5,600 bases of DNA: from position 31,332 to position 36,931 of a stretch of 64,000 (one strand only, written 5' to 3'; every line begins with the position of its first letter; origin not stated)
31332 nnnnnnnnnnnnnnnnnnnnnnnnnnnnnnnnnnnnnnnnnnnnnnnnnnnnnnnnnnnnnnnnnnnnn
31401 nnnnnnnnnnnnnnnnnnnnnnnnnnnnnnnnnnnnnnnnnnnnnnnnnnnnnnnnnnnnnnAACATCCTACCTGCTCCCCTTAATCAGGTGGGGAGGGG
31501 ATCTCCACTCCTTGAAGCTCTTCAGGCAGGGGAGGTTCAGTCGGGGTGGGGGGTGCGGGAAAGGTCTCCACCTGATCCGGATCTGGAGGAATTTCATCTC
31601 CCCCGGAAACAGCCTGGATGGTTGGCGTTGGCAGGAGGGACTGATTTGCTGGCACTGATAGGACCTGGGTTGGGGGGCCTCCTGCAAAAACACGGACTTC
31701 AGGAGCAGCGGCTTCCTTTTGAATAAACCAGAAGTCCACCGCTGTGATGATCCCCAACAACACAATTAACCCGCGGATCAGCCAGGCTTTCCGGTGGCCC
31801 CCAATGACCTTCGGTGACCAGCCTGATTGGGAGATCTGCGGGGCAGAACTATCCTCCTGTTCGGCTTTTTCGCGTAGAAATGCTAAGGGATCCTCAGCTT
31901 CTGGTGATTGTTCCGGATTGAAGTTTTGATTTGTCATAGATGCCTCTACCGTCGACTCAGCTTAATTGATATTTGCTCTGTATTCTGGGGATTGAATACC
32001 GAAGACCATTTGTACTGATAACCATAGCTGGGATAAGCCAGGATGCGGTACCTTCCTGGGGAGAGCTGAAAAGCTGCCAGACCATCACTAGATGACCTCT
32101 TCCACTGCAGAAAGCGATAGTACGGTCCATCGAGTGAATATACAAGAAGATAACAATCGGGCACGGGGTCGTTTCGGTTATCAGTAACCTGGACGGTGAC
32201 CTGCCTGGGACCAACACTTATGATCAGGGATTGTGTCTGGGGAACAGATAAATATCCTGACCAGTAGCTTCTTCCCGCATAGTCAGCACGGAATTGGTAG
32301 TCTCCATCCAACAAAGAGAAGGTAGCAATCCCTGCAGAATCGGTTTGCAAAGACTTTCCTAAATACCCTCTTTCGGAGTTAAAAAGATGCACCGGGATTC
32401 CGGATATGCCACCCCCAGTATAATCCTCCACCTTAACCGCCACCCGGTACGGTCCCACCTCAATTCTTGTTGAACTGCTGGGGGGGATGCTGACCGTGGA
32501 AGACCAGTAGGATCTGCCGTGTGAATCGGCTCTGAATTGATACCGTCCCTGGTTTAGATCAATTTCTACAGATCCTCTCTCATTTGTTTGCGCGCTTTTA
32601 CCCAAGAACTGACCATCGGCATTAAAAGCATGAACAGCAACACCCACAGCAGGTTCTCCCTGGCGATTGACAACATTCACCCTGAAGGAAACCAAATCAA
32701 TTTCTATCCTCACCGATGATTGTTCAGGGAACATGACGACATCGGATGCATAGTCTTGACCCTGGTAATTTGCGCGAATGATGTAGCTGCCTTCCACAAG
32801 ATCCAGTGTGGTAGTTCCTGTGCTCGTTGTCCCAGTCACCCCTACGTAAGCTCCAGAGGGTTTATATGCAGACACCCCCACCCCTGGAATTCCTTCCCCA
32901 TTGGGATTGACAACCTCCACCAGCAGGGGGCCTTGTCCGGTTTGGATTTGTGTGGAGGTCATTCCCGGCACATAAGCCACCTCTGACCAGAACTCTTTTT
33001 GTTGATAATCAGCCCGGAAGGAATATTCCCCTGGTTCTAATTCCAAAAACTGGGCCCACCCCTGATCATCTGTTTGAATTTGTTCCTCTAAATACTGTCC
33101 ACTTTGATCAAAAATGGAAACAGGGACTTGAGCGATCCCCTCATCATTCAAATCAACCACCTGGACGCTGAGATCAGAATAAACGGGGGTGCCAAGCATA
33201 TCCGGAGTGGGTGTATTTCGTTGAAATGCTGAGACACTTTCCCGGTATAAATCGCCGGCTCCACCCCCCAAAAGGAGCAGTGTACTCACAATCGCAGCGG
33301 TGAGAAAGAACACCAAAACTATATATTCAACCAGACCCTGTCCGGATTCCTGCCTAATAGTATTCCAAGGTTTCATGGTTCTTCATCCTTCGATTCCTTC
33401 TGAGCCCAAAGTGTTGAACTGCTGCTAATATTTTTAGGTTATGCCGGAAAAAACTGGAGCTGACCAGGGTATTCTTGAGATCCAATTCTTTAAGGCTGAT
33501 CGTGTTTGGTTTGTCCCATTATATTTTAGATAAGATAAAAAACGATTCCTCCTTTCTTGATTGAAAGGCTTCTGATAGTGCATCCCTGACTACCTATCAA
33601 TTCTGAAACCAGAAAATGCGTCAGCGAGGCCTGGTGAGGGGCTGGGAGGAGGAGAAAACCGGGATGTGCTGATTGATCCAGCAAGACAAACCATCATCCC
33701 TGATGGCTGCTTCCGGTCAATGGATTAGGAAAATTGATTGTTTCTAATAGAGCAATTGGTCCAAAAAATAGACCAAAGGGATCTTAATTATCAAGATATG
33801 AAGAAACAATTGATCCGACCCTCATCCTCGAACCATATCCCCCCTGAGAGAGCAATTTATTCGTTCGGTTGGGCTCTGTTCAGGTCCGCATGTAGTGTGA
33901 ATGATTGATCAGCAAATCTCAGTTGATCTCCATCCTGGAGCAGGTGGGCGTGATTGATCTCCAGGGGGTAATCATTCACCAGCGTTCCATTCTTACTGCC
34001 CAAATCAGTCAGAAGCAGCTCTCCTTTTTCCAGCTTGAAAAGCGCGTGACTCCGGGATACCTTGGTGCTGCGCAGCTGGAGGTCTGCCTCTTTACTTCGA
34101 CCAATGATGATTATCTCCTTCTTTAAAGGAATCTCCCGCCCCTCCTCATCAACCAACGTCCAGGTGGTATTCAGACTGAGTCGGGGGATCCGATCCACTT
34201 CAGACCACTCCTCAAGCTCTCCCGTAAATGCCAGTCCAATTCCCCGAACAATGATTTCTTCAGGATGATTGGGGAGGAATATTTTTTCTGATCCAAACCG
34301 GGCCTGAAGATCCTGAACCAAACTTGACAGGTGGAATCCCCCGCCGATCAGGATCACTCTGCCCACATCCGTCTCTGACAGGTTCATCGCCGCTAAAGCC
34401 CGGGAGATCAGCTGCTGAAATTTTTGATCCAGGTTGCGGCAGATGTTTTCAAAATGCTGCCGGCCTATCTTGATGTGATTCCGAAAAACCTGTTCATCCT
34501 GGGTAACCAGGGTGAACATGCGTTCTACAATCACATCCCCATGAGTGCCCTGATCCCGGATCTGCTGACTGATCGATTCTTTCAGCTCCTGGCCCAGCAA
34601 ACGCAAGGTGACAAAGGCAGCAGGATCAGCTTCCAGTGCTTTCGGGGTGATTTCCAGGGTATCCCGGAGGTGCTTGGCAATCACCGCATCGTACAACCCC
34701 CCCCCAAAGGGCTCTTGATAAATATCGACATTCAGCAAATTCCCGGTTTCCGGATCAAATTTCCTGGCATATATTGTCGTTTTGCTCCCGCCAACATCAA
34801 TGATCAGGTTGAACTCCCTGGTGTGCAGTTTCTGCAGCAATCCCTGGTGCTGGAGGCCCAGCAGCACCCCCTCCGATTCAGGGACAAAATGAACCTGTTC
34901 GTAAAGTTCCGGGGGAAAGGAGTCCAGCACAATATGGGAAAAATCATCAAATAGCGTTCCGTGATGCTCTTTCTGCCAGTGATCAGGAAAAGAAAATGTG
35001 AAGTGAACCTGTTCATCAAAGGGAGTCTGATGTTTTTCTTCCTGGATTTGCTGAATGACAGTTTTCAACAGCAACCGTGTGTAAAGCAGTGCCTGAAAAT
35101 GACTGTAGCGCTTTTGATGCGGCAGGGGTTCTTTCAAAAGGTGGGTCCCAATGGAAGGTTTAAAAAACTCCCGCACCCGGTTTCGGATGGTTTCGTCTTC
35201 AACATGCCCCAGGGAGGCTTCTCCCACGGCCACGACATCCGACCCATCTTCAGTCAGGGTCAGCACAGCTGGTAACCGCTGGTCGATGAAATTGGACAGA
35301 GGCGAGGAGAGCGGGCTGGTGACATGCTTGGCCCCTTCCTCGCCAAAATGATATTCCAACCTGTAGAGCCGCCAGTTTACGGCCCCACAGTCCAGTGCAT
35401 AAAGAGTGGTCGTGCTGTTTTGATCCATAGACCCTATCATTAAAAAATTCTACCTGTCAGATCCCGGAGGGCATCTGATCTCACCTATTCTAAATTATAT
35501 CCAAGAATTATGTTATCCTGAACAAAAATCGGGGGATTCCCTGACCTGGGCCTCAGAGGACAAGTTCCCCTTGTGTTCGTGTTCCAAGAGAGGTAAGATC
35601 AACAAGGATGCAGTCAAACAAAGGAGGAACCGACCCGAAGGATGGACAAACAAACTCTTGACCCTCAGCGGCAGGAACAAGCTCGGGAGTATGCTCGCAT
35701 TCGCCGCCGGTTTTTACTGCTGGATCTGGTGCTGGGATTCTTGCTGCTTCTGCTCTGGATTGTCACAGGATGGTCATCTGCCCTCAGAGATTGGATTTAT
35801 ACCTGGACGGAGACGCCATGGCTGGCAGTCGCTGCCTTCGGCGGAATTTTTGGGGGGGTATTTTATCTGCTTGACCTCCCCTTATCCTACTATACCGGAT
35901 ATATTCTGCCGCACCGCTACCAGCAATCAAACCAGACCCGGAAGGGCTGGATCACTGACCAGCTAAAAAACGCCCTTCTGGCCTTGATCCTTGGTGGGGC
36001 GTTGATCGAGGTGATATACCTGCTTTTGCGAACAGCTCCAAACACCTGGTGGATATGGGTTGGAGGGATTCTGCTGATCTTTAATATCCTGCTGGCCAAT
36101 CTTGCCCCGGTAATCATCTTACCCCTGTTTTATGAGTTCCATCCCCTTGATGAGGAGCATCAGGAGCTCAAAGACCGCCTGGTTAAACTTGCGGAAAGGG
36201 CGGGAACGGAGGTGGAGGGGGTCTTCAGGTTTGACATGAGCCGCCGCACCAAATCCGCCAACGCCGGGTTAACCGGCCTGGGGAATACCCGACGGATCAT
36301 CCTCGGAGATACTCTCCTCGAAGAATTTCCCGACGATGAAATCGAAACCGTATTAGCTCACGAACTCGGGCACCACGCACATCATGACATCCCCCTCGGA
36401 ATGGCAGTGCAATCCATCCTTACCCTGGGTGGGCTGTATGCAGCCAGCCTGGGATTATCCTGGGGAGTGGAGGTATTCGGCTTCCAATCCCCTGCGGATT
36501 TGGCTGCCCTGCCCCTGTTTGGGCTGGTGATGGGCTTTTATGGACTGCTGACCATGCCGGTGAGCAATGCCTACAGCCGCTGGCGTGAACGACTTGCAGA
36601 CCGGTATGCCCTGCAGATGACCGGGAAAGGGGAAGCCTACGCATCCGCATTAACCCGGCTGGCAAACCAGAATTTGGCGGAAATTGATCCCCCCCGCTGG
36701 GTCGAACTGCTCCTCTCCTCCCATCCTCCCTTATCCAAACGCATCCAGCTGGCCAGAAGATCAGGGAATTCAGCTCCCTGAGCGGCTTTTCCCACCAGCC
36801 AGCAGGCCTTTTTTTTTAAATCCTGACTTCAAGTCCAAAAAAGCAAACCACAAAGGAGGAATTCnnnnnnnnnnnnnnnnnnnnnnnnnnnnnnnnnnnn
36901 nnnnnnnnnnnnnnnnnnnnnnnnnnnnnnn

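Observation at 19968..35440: Tad-like pseudopilin and oversized pilin-adhesin locus wired to a His-Asp phosphorelay and FHA modules, with no Tad motor in the window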

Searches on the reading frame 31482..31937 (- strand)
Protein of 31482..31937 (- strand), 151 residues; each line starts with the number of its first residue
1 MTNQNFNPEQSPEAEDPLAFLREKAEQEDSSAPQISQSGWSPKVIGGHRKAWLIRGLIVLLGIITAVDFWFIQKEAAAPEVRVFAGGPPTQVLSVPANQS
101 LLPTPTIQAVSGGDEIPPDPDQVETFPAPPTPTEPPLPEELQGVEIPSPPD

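Call 5: search_protein_families(library=pfam, proteins=[window:31482-31937:-], max_evalue=0.01)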
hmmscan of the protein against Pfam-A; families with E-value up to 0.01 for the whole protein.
window:31482-31937:- (151 aa): 0 families

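Call 23: search_protein_families(library=pfam, proteins=[window:31482-31937:-], max_evalue=10)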
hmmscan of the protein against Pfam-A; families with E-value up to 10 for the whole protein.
window:31482-31937:- (151 aa): 0 families

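Call 63: search_protein_families(library=ncbifam, proteins=[window:31482-31937:-], max_evalue=0.001)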
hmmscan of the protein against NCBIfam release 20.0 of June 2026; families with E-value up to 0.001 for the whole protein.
window:31482-31937:- (151 aa): 0 families

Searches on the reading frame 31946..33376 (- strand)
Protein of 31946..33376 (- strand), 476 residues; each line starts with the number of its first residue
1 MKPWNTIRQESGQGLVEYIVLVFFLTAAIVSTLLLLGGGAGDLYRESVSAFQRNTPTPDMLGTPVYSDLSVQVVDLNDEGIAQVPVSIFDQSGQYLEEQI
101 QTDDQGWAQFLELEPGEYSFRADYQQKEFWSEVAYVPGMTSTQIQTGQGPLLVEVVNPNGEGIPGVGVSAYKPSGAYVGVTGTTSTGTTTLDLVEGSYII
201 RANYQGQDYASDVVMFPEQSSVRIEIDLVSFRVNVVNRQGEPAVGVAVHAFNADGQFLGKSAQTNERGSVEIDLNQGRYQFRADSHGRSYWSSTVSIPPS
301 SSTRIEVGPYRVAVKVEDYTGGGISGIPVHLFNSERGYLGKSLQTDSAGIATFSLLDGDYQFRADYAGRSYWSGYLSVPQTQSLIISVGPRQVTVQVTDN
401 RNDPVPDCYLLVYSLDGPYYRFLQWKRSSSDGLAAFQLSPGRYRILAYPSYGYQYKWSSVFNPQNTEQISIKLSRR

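Call 5: search_protein_families(library=pfam, proteins=[window:31946-33376:-], max_evalue=0.01)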
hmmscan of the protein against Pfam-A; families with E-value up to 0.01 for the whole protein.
window:31946-33376:- (476 aa): 15 families
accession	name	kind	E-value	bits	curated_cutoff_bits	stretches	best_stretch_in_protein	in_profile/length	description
PF13620.12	CarboxypepD_reg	-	1.2e-31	109.3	32.3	4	232-307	3-79/82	Carboxypeptidase regulatory-like domain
PF24025.1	Ig_DR_A0283-like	-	5.2e-18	65.7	27.1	1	68-120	8-60/102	DR_A0283-like, Ig-like domain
PF02369.22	Big_1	-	2.4e-16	60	34.9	0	228-275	18-67/93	Bacterial Ig-like domain (group 1)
PF17210.9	SdrD_B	-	1.6e-14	54.5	29.7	1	61-123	3-65/112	SdrD B-like domain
PF17802.7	SpaA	-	2.1e-13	50.7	23.1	0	72-120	6-56/91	Prealbumin-like fold domain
PF17789.7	MG4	-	9.9e-13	48.6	24.7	0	230-275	17-61/95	Macroglobulin domain MG4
PF11974.14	bMG3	-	3.7e-10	40.1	34.9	0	239-277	24-61/103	Bacterial alpha-2-macroglobulin MG3 domain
PF10670.15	DUF4198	-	5e-05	24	34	0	69-125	149-208/209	Domain of unknown function (DUF4198)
PF23193.1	NOMO_3rd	-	0.00012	22.5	27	0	314-335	5-26/120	NOMO third transthyretin-like domain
PF23194.1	NOMO_5th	-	0.0012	19.6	27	0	75-144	10-79/89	NOMO fifth transthyretin-like domain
PF07495.19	Y_Y_Y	-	0.0025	18.1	26.6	0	97-124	19-46/65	Y_Y_Y domain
PF08842.16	Mfa2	-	0.0032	17.6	21.2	0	73-120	12-72/277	Fimbrillin-A associated anchor proteins Mfa1 and Mfa2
PF00775.27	Dioxygenase_C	-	0.0034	17.3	27.3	0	60-125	39-103/182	Dioxygenase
PF25020.1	TTR_TEN1-4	-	0.0059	16.9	27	0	154-212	12-67/86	Teneurin TTR-like domain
PF21601.3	GldM_2nd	-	0.0081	17.1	24.4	0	357-382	57-82/98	GldM second domain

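Call 63: search_protein_families(library=ncbifam, proteins=[window:31946-33376:-], max_evalue=0.001)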
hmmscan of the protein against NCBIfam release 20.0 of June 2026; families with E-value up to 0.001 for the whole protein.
window:31946-33376:- (476 aa): 3 families
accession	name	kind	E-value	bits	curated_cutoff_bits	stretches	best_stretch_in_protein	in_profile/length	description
TIGR04183.1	Por_Secre_tail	domain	8e-07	29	23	0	74-121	13-57/72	T9SS type A sorting domain-containing protein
TIGR04134.1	lipo_with_rSAM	hypoth_equivalog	8.3e-05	22.6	39.8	0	310-354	40-90/150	radical SAM-associated putative lipoprotein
NF040788.1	S-lay_SlaB_Mtsph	equivalog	8.6e-05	21.6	700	0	230-283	122-168/416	S-layer protein SlaB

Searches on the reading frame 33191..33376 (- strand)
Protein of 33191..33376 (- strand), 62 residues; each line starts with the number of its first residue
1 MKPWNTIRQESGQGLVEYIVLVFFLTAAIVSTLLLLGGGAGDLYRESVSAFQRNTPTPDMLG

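Call 23: search_protein_families(library=pfam, proteins=[window:33191-33376:-], max_evalue=10)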
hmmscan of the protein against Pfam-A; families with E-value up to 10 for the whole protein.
seq(62 aa): 1 family
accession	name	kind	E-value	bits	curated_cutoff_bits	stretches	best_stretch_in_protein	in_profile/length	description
PF04021.17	Class_IIIsignal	-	1.9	9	23.7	1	12-28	3-19/27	Class III signal peptide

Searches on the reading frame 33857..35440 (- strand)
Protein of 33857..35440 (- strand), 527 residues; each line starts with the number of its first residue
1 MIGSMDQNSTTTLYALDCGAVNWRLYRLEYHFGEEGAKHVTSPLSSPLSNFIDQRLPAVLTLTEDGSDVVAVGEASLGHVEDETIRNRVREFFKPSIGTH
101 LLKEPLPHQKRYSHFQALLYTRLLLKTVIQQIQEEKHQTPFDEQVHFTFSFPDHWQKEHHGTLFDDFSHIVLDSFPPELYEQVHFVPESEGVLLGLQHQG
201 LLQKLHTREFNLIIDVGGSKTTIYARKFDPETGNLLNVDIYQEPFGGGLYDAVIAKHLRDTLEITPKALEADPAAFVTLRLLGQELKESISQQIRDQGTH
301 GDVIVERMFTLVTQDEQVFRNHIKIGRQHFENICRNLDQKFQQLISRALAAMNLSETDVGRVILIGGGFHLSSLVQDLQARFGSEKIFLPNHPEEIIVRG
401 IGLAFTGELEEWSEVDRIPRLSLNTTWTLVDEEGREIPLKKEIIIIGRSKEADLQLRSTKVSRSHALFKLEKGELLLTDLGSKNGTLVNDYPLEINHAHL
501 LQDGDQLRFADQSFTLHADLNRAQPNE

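Call 5: search_protein_families(library=pfam, proteins=[window:33857-35440:-], max_evalue=0.01)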
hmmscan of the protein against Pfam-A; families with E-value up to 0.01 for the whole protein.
window:33857-35440:- (527 aa): 4 families
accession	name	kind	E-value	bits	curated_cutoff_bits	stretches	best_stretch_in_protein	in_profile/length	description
PF00498.31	FHA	-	4.3e-18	65.9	20.7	1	444-509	1-66/67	FHA domain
PF16697.10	Yop-YscD_cpl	-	5.1e-13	49.5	33.2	1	432-509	7-83/94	Inner membrane component of T3SS, cytoplasmic domain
PF00012.26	HSP70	-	3.1e-10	39.4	20.6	1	209-402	186-369/599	Hsp70 protein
PF21523.3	ParM_N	-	0.0037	17.8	27.4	0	290-396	47-151/159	Plasmid segregation protein ParM, C-terminal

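Call 48: search_solved_structures(query=window:33857-35440:-, max_evalue=0.01)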
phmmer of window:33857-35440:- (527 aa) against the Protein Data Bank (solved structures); distinct sequences matched with E-value up to 0.01: 40.
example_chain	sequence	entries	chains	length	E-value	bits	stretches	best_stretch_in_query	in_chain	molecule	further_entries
4jon_A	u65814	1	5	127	1.9e-08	36.7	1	425-511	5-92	Centrosomal protein of 170 kDa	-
6hc1_A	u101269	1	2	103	2.4e-08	36.3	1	434-513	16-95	GGDEF domain protein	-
6hc0_B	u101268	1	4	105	2.5e-08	36.3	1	434-513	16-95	GGDEF domain protein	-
3po8_A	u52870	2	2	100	3e-08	36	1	425-512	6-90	Putative uncharacterized protein TB39.8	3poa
2lc1_A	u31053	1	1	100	3e-08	36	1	425-511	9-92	Putative uncharacterized protein TB39.8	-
2kb3_A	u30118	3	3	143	1.1e-07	34.2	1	439-510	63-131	Oxoglutarate dehydrogenase inhibitor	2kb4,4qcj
8p5x_G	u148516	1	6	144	1.1e-07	34.1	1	439-510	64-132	Oxoglutarate dehydrogenase inhibitor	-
3oun_A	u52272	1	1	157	1.2e-07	34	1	425-510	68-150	Putative uncharacterized protein TB39.8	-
6hbz_A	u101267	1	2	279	2.2e-07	33.1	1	434-513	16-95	GGDEF domain protein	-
6i2q_B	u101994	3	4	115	2.3e-07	33.1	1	439-509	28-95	Glycogen accumulation regulator GarA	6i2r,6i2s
8p5r_G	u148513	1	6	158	4.5e-07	32.1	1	439-509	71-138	Glycogen accumulation regulator GarA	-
2kkl_A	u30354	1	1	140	4.8e-07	32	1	434-509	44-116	Uncharacterized protein Mb1858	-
2kfu_A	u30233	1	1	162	6.6e-07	31.6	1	434-509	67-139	Rv1827 pThr 22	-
6i2p_D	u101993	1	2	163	6.7e-07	31.6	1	434-509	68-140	Glycogen accumulation regulator GarA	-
7rj3_A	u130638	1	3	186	9e-07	31.1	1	434-509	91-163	Glycogen accumulation regulator GarA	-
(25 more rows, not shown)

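Call 63: search_protein_families(library=ncbifam, proteins=[window:33857-35440:-], max_evalue=0.001)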
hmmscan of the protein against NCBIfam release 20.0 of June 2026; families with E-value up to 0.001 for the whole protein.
window:33857-35440:- (527 aa): 10 families
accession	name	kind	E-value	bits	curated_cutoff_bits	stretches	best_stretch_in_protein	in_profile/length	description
NF049868.1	FhaB_Rv0019c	equivalog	3e-11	43.6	125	1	433-509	77-151/158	FHA domain-containing protein FhaB/FipA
NF041660.2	oxygluDhInhib_OdhI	equivalog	1.8e-09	37.6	200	1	434-507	48-118/130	oxoglutarate dehydrogenase inhibitor Odhl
NF033760.1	gliding_GltG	equivalog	2.6e-08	32.9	650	1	440-519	22-99/650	adventurous gliding motility protein GltG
NF052573.1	HisKinEspAMyxo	equivalog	1.8e-06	26.3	1400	1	434-509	38-111/755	serine histidine kinase EspA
NF009947.0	PRK13411.1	equivalog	6e-06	24.6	1002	1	321-401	290-370/662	molecular chaperone DnaK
TIGR02350.1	prok_dnaK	equivalog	7.4e-06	24.6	822.55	1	245-397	218-362/596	molecular chaperone DnaK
TIGR01991.1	HscA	equivalog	8.7e-06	24.5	708.55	1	319-400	274-354/600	Fe-S protein assembly chaperone HscA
NF001413.0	PRK00290.1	equivalog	1.3e-05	23.8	648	1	245-397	219-363/625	molecular chaperone DnaK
NF009946.0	PRK13410.1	equivalog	2e-05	23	1019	1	321-398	291-367/669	molecular chaperone DnaK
NF003520.0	PRK05183.1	subfamily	8.9e-05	21.1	620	1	246-400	238-374/621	Fe-S protein assembly chaperone HscA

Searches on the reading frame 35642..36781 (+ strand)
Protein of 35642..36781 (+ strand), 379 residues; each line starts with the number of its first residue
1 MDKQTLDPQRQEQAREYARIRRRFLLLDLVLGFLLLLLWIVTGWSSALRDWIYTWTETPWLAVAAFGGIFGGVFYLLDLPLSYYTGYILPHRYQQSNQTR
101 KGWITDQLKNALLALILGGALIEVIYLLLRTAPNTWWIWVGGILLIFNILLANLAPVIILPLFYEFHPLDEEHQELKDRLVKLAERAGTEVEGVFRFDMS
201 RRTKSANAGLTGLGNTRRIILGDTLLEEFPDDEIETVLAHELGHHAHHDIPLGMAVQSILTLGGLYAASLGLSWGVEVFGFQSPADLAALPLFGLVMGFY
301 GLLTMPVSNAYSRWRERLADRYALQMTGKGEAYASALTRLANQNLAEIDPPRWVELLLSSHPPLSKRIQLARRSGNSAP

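Call 5: search_protein_families(library=pfam, proteins=[window:35642-36781:+], max_evalue=0.01)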
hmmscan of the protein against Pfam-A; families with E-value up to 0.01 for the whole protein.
window:35642-36781:+ (379 aa): 4 families
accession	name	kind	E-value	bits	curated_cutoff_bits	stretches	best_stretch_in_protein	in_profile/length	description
PF16491.10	Peptidase_M48_N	-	3.7e-29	102.3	27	1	4-164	17-178/179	CAAX prenyl protease N-terminal, five membrane helices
PF01435.24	Peptidase_M48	-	3e-28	99.4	20.3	1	172-372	3-183/186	Peptidase family M48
PF10263.15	SprT-like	-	0.00015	22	25.6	1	195-247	21-74/108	SprT-like family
PF05569.17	Peptidase_M56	-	0.0023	17.6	31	1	218-257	177-216/296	BlaR1 peptidase M56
